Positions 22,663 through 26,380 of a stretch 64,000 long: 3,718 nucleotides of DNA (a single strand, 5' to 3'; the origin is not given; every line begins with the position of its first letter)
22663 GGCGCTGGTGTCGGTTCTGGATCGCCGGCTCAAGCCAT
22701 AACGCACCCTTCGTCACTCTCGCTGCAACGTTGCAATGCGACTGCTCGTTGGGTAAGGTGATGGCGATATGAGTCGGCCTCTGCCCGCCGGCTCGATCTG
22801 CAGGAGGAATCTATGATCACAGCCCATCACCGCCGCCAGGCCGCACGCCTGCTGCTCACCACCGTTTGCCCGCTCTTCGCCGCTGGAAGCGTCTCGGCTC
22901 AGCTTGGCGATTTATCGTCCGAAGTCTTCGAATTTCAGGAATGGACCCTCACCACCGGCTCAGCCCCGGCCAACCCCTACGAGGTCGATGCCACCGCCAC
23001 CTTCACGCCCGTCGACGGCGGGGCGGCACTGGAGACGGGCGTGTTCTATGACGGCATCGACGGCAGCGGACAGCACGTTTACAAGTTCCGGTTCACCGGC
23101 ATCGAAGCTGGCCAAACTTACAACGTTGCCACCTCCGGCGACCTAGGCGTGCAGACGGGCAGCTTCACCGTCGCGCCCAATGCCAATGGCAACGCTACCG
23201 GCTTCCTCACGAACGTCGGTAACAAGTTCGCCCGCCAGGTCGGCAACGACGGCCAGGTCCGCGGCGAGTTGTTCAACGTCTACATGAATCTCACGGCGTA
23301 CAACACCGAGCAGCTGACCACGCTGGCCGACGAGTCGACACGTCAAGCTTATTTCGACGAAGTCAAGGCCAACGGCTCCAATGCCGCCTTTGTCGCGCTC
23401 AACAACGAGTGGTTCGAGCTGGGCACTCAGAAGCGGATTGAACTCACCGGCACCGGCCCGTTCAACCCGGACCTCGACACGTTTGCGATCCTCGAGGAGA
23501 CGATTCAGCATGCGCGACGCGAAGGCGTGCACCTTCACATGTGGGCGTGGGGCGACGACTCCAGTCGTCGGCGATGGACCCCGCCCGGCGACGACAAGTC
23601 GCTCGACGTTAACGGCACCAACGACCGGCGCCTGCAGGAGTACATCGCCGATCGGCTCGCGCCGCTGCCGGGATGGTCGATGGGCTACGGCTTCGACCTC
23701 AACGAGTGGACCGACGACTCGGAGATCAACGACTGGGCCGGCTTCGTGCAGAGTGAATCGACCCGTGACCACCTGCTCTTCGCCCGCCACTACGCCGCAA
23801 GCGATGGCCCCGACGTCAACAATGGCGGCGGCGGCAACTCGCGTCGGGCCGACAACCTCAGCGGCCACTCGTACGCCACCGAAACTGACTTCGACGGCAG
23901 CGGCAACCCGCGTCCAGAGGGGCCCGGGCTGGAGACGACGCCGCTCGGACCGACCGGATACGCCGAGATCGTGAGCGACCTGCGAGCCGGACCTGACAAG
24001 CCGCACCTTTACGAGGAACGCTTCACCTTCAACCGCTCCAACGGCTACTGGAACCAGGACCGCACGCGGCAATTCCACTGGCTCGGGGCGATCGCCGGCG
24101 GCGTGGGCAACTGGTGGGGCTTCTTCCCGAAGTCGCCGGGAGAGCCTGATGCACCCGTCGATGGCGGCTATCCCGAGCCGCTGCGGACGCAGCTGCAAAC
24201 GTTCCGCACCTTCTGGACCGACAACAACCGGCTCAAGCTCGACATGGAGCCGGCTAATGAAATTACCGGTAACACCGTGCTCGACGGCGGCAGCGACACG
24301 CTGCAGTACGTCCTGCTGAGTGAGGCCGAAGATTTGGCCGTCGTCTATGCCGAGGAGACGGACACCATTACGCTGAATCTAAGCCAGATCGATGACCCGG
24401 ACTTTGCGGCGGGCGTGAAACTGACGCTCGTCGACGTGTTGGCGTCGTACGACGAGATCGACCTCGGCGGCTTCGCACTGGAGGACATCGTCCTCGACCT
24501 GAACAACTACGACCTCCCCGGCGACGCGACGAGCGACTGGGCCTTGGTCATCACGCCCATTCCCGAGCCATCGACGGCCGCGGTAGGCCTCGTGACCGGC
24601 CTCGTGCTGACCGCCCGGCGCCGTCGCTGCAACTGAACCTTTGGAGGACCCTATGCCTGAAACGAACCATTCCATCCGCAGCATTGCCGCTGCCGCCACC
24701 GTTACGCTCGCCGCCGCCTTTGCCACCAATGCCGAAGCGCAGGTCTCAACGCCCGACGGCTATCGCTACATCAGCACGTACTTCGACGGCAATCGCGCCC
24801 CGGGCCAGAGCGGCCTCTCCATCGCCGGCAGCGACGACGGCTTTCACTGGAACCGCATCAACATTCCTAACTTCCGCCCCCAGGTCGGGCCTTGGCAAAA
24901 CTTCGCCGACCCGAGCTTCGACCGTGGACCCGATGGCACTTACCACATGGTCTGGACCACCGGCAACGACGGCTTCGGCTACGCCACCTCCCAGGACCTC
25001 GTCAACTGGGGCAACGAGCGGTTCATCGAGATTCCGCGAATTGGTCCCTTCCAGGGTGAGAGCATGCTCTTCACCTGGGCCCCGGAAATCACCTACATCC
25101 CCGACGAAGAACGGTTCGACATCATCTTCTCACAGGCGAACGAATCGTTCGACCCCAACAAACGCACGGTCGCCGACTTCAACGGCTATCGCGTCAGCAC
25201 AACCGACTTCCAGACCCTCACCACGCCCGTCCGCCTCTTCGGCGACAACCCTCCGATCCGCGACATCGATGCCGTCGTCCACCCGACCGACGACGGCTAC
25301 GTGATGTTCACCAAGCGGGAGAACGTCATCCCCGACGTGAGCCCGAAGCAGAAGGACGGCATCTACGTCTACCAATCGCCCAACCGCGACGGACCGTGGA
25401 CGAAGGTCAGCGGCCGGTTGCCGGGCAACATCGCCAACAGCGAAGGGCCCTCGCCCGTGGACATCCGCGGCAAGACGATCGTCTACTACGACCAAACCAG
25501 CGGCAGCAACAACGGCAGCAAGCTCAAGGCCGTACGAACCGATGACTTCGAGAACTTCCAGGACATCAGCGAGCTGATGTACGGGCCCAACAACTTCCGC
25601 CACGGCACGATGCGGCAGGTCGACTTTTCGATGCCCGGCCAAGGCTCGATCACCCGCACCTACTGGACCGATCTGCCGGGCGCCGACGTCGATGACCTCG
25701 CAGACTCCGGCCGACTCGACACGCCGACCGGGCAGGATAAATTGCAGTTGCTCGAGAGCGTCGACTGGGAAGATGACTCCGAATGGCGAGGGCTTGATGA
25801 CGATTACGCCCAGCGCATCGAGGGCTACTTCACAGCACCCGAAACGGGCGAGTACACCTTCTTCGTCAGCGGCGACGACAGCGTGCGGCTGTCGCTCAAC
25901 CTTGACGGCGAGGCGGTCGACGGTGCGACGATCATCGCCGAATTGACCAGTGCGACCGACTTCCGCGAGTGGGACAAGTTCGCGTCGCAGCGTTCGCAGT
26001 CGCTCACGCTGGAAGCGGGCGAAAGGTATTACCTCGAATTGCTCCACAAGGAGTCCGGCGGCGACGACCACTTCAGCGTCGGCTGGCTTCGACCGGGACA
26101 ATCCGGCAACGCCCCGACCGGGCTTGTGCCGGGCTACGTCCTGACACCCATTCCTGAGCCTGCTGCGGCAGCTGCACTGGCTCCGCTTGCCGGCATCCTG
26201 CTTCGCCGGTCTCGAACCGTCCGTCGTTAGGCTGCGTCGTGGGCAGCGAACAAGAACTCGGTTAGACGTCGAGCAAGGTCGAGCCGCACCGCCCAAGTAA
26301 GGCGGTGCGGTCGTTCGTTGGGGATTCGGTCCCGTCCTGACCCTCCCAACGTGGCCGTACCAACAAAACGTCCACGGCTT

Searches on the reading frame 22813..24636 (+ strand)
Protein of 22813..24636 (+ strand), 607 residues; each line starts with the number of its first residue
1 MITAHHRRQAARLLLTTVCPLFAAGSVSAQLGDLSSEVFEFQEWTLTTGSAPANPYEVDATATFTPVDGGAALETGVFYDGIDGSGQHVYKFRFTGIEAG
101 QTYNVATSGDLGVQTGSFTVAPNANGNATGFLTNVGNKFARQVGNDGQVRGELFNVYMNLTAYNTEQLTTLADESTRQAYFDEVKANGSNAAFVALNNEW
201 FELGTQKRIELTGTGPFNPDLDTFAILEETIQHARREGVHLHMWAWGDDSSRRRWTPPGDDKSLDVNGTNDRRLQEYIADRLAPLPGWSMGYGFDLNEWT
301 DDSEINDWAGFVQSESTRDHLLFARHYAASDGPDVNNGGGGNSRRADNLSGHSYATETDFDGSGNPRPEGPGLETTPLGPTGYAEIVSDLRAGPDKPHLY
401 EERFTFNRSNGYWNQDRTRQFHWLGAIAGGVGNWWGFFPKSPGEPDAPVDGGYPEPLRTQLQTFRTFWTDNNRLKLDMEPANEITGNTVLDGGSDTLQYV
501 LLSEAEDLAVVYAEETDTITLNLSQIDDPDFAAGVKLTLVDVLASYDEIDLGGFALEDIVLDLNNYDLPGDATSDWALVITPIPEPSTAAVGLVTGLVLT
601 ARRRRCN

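Call 15: search_protein_families(library=pfam, proteins=[window:22813-24636:+], max_evalue=0.001)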
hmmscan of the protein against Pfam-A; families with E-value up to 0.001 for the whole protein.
window:22813-24636:+ (607 aa): 2 families
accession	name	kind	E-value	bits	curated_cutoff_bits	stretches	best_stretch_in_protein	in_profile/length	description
PF16586.11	DUF5060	-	4.1e-05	24.2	27.2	1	37-101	3-62/70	Domain of unknown function (DUF5060)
PF13204.13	Apiosidase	-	0.00031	20.9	26.5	1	171-436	28-277/320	Apiosidase-like, catalytic domain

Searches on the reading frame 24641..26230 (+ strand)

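Call 15: search_protein_families(library=pfam, proteins=[window:24641-26230:+], max_evalue=0.001)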
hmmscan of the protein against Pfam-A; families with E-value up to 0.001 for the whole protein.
window:24641-26230:+ (529 aa): 4 families
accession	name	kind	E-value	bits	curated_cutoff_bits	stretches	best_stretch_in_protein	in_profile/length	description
PF07691.17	PA14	-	7.7e-13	48.9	24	1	372-490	29-141/147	PA14 domain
PF22847.2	BT_3657-like_N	-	7e-08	32.9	27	1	24-128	8-115/168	Arabinosidase BT_3657-like, N-terminal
PF10528.15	GLEYA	-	7.9e-07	29.7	26.2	1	392-479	4-86/91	GLEYA domain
PF04616.20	Glyco_hydro_43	-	1.5e-06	28.2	32.2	1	88-219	10-132/288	Glycosyl hydrolases family 43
